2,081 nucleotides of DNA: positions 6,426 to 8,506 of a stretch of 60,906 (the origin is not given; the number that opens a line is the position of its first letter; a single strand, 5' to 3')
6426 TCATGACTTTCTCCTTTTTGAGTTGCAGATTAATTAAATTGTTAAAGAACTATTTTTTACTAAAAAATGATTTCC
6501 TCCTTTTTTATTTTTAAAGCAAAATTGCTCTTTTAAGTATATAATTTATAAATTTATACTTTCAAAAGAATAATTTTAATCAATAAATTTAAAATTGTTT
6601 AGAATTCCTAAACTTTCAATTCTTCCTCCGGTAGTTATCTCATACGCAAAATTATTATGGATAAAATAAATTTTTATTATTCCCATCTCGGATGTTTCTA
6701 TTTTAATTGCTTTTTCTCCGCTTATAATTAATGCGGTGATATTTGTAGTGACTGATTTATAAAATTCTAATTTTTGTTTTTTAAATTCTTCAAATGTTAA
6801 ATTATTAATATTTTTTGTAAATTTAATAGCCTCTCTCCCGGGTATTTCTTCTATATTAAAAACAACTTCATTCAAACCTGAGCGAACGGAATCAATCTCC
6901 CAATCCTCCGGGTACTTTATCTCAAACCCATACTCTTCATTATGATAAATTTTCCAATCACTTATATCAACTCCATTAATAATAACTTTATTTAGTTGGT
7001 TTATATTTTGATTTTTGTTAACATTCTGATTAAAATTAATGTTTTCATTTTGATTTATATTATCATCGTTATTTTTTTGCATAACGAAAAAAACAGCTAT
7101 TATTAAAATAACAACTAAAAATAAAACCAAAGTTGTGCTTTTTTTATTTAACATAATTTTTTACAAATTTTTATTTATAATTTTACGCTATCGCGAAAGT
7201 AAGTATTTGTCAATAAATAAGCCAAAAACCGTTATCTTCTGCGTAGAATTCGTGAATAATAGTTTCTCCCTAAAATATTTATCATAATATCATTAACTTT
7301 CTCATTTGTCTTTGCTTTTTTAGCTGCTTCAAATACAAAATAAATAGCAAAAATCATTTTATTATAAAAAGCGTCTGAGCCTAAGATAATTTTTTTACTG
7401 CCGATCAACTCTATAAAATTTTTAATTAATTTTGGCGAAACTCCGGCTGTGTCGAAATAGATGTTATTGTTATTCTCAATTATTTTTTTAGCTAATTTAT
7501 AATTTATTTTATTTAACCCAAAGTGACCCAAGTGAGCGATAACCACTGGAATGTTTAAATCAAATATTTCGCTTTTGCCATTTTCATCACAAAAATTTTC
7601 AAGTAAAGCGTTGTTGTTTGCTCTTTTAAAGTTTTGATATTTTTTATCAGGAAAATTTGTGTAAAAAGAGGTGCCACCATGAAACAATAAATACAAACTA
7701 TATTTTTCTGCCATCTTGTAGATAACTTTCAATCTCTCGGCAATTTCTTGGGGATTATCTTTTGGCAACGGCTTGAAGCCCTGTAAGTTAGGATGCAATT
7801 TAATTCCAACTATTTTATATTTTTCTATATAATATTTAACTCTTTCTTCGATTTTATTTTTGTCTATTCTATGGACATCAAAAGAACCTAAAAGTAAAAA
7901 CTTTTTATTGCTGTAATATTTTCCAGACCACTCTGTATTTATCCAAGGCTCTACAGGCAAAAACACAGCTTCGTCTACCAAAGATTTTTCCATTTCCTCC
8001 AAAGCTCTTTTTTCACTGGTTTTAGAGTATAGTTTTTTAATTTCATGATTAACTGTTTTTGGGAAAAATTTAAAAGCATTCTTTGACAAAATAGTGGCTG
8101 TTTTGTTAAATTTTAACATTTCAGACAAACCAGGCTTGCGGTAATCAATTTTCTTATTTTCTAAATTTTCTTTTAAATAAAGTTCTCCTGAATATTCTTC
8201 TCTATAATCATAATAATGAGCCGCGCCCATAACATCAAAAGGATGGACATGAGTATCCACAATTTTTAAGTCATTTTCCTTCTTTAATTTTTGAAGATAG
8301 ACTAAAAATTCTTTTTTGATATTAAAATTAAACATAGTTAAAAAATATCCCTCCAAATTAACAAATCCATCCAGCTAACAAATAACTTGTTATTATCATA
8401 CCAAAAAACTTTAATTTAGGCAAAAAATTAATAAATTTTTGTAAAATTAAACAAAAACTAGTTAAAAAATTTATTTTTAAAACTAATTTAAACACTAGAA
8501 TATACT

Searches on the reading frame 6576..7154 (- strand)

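Call 3: search_protein_families(library=pfam, proteins=[window:6576-7154:-], max_evalue=0.1)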
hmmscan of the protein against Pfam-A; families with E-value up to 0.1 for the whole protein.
window:6576-7154:- (192 aa): 3 families
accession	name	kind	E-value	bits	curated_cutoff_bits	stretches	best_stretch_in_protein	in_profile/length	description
PF18933.6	PsbP_2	-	2.2e-05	25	27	1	9-175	2-163/184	PsbP-like protein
PF09716.15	ETRAMP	-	0.053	14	29.1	0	7-52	4-51/81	Malarial early transcribed membrane protein (ETRAMP)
PF00335.26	Tetraspanin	-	0.056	13.5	32.1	1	9-56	84-131/225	Tetraspanin family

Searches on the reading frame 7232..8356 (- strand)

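Call 3: search_protein_families(library=pfam, proteins=[window:7232-8356:-], max_evalue=0.1)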
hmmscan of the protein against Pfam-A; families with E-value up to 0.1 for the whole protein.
window:7232-8356:- (374 aa): 1 family
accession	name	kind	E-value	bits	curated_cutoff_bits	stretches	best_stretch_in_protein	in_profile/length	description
PF04909.20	Amidohydro_2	-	3.5e-09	37.3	26.4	1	156-334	81-252/289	Amidohydrolase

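Call 4: search_protein_families(library=ncbifam, proteins=[window:7232-8356:-], max_evalue=0.1)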
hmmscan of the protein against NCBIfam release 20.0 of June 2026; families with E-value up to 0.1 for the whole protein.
window:7232-8356:- (374 aa): 2 families
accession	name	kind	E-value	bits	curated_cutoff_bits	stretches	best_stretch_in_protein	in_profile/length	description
TIGR04559.1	SoxH_rel_PQQ_2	hypoth_equivalog_domain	0.0017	17.8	280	1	31-80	70-119/283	quinoprotein relay system zinc metallohydrolase 2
NF005222.0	PRK06718.1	equivalog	0.043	13.4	204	1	297-357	31-91/203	NAD(P)-binding protein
